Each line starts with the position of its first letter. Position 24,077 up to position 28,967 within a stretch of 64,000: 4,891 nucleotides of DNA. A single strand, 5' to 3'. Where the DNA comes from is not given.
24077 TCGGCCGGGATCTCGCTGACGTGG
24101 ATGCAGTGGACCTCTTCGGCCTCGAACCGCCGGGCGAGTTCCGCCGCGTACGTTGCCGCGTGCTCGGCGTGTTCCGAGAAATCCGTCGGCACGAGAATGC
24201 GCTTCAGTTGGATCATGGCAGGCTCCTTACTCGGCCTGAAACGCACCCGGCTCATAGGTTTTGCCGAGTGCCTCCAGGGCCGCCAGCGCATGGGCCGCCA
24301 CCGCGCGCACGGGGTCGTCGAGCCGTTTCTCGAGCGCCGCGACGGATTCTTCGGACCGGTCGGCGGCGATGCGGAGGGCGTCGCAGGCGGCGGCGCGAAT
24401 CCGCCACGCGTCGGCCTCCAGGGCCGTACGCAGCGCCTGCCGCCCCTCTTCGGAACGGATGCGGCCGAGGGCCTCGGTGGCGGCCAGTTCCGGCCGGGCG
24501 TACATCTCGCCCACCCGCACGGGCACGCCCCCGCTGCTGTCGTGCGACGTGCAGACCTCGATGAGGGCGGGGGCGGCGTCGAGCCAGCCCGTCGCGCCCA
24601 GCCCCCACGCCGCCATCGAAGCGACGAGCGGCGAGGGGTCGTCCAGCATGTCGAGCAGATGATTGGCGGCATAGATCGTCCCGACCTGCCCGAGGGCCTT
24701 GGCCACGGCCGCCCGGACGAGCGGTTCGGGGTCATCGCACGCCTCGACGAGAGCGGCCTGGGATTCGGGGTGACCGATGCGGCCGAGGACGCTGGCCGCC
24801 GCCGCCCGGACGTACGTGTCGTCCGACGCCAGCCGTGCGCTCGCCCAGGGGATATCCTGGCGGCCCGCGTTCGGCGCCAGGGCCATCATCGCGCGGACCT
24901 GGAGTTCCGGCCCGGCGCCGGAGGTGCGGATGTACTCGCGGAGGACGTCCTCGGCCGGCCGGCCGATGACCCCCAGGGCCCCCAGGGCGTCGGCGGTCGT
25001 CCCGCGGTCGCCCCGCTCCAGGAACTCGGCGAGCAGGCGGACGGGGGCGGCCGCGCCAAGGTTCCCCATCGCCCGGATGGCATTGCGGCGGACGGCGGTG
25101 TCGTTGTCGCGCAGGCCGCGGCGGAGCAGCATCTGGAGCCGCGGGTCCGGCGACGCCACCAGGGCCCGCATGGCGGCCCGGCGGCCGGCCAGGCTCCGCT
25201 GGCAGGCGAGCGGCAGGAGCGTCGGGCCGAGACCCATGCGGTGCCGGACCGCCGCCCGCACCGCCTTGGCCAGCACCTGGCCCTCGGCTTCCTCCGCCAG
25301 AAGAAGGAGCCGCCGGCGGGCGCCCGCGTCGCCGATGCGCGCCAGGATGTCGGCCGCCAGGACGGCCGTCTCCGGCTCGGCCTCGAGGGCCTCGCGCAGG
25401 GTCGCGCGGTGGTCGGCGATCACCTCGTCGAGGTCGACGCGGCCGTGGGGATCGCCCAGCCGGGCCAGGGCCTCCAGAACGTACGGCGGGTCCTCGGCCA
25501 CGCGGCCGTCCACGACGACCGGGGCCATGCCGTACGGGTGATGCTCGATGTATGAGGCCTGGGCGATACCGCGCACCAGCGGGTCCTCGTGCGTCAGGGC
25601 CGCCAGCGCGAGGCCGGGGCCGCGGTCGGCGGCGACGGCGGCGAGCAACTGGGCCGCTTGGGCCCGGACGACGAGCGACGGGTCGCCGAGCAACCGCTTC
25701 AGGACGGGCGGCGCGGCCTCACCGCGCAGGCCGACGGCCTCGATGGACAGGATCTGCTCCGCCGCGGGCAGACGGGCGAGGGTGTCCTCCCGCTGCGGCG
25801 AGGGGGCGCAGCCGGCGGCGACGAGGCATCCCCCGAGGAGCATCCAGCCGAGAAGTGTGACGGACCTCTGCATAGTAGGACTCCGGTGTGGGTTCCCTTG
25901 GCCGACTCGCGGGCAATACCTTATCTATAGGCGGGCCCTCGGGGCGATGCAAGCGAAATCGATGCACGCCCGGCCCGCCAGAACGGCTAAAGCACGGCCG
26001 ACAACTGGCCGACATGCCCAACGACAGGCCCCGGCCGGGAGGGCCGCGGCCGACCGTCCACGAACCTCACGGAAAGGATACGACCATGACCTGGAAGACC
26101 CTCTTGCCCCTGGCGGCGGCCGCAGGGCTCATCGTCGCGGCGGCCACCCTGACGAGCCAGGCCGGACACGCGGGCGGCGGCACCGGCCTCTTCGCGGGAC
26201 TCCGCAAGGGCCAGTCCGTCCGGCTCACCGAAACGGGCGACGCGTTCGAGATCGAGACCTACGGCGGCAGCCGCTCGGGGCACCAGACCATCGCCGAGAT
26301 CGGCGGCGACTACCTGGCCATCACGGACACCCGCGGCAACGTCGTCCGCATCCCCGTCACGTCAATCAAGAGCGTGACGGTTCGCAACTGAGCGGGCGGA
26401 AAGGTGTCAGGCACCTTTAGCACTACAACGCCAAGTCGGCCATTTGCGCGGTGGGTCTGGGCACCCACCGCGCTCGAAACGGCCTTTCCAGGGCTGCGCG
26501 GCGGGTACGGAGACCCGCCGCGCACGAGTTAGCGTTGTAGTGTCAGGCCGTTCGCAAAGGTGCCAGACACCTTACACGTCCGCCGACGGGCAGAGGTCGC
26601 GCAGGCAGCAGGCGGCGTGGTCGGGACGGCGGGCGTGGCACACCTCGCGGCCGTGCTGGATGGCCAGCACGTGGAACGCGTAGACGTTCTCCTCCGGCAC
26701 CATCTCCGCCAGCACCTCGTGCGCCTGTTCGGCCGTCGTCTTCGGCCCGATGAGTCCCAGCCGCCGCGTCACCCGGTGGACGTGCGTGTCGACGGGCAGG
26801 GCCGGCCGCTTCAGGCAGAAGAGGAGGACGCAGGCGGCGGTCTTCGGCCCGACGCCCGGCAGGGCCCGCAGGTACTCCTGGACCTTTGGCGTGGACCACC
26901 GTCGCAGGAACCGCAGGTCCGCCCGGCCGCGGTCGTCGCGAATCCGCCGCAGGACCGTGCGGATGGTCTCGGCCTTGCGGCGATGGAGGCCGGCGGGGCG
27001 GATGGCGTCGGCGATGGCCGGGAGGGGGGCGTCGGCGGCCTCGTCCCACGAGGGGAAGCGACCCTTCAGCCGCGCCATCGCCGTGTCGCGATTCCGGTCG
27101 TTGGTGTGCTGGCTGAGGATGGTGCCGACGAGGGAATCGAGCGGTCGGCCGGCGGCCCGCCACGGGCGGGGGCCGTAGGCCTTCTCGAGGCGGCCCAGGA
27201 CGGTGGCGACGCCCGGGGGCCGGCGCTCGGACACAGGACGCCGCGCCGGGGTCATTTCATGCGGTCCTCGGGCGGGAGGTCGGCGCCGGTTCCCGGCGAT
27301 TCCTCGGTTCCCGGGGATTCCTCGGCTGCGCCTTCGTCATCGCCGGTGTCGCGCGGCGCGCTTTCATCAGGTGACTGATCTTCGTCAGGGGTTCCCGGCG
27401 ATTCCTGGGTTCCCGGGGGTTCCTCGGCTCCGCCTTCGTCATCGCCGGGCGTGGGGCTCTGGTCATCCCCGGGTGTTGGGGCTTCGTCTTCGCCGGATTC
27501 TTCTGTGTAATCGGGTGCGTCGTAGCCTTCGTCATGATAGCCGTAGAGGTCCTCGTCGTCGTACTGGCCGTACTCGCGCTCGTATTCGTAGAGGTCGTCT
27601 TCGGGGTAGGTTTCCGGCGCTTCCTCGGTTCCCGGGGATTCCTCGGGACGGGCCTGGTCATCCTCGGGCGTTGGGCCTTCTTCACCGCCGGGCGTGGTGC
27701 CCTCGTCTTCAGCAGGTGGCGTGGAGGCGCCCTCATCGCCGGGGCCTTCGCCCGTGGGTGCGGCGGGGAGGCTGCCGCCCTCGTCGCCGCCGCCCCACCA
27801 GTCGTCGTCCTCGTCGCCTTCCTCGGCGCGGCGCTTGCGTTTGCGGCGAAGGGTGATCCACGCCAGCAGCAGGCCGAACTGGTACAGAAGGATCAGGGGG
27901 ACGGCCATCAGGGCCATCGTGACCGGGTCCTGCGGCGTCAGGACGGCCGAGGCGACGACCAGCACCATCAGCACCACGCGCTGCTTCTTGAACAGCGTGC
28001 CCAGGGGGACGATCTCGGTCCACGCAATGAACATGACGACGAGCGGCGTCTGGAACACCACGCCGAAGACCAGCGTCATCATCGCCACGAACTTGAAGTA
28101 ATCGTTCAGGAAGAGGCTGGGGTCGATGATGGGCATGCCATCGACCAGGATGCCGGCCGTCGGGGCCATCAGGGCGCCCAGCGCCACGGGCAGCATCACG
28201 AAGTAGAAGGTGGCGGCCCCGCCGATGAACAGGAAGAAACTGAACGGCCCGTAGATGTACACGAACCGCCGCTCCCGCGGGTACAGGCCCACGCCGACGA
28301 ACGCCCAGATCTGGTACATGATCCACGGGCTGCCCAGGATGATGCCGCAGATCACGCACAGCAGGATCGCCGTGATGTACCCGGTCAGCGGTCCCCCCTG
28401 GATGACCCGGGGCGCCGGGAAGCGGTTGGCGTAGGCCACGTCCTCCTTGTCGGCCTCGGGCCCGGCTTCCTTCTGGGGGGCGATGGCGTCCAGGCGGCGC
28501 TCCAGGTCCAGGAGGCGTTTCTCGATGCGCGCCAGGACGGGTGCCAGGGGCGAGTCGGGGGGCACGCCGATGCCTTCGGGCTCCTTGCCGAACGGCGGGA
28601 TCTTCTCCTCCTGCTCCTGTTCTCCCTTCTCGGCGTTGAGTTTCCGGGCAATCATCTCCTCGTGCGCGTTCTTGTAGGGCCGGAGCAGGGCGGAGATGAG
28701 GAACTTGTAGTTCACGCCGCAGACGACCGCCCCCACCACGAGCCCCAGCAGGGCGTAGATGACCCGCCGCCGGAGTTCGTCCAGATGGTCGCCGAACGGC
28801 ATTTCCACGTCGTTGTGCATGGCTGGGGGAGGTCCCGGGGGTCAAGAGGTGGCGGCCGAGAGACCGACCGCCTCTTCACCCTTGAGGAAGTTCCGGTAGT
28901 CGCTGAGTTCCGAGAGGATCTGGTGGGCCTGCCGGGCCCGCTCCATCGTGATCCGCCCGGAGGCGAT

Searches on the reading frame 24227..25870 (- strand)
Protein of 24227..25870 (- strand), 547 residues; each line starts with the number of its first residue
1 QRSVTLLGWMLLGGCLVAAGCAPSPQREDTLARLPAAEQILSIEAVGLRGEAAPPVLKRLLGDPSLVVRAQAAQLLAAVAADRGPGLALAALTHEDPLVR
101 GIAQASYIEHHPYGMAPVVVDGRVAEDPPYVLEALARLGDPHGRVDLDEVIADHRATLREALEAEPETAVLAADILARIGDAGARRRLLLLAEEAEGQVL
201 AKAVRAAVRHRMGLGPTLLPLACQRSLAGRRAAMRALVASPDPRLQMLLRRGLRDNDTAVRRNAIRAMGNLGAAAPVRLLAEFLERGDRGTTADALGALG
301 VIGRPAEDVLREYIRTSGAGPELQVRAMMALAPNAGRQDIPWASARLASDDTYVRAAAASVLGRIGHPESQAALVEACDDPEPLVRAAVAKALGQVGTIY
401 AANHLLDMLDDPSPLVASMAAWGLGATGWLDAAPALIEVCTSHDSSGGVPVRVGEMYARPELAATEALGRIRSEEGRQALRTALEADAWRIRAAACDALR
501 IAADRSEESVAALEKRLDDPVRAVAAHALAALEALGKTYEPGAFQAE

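Call 46: search_protein_families(library=pfam, proteins=[window:24227-25870:-], max_evalue=0.0001)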
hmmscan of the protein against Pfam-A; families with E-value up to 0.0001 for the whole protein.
window:24227-25870:- (547 aa): 5 families
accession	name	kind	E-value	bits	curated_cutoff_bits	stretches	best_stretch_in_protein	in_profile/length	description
PF13646.12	HEAT_2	-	7.9e-41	138.7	27.7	3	342-424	3-87/88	HEAT repeats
PF02985.28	HEAT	-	3.7e-21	73.6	23.5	0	373-397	4-28/31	HEAT repeat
PF03130.22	HEAT_PBS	-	3.6e-14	52.1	20.9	0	354-380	1-27/27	PBS lyase HEAT-like repeat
PF13513.12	HEAT_EZ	-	5.7e-11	43.1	27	0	372-396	31-55/55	HEAT-like repeat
PF12717.13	Cnd1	-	8.5e-06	26.3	26.4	0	249-271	26-48/162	non-SMC mitotic condensation complex subunit 1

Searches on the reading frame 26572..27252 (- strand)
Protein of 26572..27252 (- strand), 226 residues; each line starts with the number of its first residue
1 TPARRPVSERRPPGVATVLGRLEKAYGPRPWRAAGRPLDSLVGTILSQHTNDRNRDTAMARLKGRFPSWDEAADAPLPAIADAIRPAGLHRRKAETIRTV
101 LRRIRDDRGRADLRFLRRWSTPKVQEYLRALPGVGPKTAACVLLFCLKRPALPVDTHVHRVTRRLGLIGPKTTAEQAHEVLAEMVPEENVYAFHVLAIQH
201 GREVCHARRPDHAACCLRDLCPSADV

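Call 46: search_protein_families(library=pfam, proteins=[window:26572-27252:-], max_evalue=0.0001)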
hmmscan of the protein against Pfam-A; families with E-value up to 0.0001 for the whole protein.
window:26572-27252:- (226 aa): 1 family
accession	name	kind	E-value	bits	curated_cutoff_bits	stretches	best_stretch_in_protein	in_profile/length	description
PF00730.31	HhH-GPD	-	4.1e-17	62.9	26.2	1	42-186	1-107/108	HhH-GPD superfamily base excision DNA repair protein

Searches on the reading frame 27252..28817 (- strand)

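Call 46: search_protein_families(library=pfam, proteins=[window:27252-28817:-], max_evalue=0.0001)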
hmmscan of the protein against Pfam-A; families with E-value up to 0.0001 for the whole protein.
window:27252-28817:- (521 aa): 1 family
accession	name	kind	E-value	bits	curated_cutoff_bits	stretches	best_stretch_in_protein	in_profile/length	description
PF00902.23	TatC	-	6.6e-56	189.8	25.1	1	10-307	1-208/208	Sec-independent protein translocase protein (TatC)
